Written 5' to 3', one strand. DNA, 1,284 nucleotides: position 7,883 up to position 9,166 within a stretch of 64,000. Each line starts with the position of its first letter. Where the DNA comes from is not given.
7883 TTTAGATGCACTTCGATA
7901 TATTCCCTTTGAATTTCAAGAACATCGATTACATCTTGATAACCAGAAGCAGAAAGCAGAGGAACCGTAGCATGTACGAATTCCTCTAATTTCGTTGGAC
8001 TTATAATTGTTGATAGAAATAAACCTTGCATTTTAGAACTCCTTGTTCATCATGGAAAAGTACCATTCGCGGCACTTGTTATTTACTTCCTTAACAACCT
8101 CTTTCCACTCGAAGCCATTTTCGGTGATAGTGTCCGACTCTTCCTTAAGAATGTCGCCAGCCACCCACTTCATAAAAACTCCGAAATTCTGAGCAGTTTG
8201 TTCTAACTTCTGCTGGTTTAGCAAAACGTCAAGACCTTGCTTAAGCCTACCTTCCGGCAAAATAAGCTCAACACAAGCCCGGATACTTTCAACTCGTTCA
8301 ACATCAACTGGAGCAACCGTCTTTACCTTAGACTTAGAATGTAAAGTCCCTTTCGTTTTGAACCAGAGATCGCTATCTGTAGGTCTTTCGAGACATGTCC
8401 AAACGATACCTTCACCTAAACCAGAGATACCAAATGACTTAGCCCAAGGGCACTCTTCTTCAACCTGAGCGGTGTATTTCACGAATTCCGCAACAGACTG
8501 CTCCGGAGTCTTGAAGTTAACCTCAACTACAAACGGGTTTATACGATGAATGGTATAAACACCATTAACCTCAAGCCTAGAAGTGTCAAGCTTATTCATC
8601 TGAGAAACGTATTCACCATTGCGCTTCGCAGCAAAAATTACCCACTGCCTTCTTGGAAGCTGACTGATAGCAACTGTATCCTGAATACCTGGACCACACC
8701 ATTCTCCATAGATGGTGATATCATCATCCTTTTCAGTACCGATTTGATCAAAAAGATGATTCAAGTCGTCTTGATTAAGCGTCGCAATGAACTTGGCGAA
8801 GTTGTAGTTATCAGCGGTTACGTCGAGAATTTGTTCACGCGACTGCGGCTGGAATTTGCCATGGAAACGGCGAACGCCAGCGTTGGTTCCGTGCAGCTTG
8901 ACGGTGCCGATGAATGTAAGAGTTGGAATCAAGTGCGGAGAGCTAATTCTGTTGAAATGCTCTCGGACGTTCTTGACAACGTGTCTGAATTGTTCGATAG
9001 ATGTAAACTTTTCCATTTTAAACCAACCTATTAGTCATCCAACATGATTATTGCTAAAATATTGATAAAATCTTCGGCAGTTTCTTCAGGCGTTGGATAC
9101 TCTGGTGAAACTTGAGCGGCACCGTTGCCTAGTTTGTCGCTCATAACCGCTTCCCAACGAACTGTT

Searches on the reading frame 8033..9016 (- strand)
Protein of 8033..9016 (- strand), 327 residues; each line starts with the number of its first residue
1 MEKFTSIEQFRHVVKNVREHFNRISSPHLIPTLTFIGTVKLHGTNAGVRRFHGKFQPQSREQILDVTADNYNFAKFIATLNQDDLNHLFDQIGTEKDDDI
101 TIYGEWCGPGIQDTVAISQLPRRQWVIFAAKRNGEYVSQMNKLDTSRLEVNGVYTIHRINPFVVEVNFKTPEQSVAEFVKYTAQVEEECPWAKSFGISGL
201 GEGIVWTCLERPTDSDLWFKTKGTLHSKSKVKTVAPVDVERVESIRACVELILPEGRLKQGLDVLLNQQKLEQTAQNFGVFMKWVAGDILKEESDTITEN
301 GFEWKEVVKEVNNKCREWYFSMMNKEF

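Call 5: search_protein_families(library=pfam, proteins=[window:8033-9016:-], max_evalue=0.01)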
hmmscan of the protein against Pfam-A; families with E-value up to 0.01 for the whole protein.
window:8033-9016:- (327 aa): 1 family
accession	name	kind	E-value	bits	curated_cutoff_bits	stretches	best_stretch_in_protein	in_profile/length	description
PF09414.15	RNA_ligase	-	5.2e-13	49.9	27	1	34-221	2-170/171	RNA ligase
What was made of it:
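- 8033..9016 (-): Rnl2-family RNA ligase, 327 aa. PF09414, E=5e-13 (call 5).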

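Call 13: search_protein_families(library=phrogs, proteins=[window:8033-9016:-], max_evalue=0.01)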
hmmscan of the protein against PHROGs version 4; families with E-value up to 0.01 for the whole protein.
window:8033-9016:- (327 aa): 2 families
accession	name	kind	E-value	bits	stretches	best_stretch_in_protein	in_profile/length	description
phrog_548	-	DNA, RNA and nucleotide metabolism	7e-55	187.5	1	1-323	3-339/341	RNA ligase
phrog_968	-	DNA, RNA and nucleotide metabolism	0.0029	17.6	1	32-176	183-346/398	RNA ligase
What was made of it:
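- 8033..9016 (-): PHROG 548, E=7e-55 over the full length (call 13).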

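Call 47: search_protein_families(library=ncbifam, proteins=[window:8033-9016:-], max_evalue=0.01)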
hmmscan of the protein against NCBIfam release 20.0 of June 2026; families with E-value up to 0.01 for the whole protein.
window:8033-9016:- (327 aa): 1 family
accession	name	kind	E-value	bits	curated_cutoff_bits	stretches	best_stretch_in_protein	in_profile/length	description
TIGR02307.1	RNA_lig_RNL2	equivalog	0.0016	18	197.15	0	34-171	26-167/326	RNA ligase, Rnl2 family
